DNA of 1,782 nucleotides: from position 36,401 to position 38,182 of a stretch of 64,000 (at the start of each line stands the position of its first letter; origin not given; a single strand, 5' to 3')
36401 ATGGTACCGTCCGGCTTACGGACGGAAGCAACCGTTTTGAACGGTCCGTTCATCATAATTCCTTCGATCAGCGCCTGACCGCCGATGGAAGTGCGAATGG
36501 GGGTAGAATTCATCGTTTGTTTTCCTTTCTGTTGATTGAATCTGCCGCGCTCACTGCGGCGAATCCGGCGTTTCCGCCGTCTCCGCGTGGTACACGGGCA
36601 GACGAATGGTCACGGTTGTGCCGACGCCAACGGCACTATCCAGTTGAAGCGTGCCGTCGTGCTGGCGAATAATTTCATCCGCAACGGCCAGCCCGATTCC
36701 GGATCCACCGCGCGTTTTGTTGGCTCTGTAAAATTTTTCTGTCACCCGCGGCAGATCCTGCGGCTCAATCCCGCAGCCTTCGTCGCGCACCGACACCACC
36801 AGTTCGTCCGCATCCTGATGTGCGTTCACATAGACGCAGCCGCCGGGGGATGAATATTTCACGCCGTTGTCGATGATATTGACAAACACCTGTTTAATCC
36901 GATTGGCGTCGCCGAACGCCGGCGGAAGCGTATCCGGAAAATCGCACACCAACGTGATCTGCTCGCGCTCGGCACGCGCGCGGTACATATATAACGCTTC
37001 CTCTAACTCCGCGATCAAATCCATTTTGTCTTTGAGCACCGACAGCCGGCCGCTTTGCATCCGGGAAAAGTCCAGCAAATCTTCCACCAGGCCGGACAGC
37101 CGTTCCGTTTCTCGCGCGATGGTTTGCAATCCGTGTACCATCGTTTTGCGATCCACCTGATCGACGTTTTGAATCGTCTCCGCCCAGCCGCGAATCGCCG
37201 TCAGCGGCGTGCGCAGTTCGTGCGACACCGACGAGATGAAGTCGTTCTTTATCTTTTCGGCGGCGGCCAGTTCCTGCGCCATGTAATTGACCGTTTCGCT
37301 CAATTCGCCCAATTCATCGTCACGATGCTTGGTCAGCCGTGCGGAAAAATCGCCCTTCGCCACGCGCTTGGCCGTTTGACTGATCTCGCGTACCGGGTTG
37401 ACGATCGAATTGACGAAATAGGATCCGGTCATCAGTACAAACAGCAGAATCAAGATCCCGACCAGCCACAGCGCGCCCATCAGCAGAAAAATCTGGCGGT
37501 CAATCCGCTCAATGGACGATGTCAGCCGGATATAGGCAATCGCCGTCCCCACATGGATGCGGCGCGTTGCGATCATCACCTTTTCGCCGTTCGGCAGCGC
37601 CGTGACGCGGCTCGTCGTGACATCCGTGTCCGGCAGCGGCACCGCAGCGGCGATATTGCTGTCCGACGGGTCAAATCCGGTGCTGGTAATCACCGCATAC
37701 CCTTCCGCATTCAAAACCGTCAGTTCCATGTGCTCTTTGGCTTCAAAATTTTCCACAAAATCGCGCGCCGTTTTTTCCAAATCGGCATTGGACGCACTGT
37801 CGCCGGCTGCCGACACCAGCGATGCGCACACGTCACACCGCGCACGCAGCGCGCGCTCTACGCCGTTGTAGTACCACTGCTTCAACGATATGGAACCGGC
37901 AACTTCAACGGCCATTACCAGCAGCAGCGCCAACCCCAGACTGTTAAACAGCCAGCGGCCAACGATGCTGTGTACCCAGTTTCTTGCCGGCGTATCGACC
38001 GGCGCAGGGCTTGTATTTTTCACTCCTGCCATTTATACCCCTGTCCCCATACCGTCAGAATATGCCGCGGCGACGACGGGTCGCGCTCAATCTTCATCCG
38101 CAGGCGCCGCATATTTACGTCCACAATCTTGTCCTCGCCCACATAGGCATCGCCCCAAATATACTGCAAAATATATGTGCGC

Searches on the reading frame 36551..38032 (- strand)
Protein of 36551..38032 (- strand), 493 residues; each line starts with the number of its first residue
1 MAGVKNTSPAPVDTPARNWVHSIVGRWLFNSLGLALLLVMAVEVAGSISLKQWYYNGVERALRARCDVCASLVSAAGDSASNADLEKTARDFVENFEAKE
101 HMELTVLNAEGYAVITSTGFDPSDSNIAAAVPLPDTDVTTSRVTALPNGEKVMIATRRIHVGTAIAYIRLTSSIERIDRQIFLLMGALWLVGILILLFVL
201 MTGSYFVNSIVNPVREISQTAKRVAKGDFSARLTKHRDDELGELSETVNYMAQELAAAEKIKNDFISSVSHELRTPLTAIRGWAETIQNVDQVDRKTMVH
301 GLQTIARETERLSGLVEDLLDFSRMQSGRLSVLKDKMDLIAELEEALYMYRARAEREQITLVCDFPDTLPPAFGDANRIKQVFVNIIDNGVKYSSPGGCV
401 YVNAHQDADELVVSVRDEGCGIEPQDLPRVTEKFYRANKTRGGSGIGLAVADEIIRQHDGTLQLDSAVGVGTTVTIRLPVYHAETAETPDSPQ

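Call 52: search_protein_families(library=pfam, proteins=[window:36551-38032:-], max_evalue=0.00001)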
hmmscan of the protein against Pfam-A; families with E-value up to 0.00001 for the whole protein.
window:36551-38032:- (493 aa): 3 families
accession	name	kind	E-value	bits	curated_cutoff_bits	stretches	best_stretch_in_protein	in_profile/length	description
PF02518.31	HATPase_c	-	1.1e-28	100.4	26.4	1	374-480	1-109/111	Histidine kinase-, DNA gyrase B-, and HSP90-like ATPase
PF00512.31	HisKA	-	1.5e-18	67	26.9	1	262-328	2-66/66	His Kinase A (phospho-acceptor) domain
PF00672.30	HAMP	-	1e-15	58.2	25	1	206-256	2-52/53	HAMP domain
